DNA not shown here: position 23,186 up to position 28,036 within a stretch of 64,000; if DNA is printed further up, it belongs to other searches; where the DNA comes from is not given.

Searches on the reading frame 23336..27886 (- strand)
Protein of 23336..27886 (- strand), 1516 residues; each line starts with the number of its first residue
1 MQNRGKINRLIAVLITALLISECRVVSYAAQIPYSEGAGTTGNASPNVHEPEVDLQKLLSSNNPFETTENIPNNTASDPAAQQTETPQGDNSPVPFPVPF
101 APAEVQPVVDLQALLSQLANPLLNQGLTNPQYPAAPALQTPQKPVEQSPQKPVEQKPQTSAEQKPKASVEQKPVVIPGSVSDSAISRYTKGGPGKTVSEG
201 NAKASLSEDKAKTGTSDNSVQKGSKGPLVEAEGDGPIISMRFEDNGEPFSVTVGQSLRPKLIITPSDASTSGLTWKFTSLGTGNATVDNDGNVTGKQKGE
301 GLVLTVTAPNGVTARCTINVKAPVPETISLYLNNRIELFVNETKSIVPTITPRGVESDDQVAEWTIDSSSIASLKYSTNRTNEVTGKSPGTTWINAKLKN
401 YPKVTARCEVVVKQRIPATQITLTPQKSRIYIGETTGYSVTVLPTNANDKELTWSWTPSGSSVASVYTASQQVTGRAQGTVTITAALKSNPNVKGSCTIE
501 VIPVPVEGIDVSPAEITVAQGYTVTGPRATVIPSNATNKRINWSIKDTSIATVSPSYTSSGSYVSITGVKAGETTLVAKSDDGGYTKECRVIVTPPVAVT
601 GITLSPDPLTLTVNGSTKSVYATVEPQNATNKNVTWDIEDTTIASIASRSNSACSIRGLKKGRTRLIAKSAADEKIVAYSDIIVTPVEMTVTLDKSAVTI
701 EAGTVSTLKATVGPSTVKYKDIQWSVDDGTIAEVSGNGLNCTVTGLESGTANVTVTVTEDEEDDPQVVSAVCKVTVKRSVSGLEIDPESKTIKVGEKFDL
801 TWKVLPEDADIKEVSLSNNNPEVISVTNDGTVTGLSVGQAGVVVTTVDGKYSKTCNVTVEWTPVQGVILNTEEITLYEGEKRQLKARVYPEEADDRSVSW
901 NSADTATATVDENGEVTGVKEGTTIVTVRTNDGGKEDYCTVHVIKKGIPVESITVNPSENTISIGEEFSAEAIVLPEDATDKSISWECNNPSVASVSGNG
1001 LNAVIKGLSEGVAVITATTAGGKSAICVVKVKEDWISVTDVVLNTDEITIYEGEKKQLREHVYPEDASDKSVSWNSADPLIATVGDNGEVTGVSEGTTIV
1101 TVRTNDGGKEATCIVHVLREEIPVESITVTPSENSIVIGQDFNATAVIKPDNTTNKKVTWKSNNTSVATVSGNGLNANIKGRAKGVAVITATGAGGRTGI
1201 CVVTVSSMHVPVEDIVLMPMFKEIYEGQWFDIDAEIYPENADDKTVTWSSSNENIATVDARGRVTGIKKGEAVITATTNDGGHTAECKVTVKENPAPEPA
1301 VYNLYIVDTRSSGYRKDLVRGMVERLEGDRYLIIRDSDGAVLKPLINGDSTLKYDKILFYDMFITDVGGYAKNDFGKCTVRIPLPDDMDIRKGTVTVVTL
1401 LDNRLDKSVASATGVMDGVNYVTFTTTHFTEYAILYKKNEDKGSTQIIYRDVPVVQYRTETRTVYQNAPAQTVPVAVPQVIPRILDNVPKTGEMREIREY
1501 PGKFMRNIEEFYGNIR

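Call 31: search_protein_families(library=pfam, proteins=[window:23336-27886:-], max_evalue=0.00001)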
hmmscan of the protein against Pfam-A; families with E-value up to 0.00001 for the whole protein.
window:23336-27886:- (1516 aa): 3 families
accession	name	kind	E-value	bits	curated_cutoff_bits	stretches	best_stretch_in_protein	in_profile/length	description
PF02368.24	Big_2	-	3.1e-132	431.3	22.8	10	1215-1289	5-79/79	Bacterial Ig-like domain (group 2)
PF22359.2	Big-like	-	5.2e-08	33.4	27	0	1072-1117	3-46/48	Bacterial Ig-like domain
PF21764.3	Invasin_D4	-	1.5e-07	32.2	27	0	1226-1269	22-62/88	Invasin, domain 4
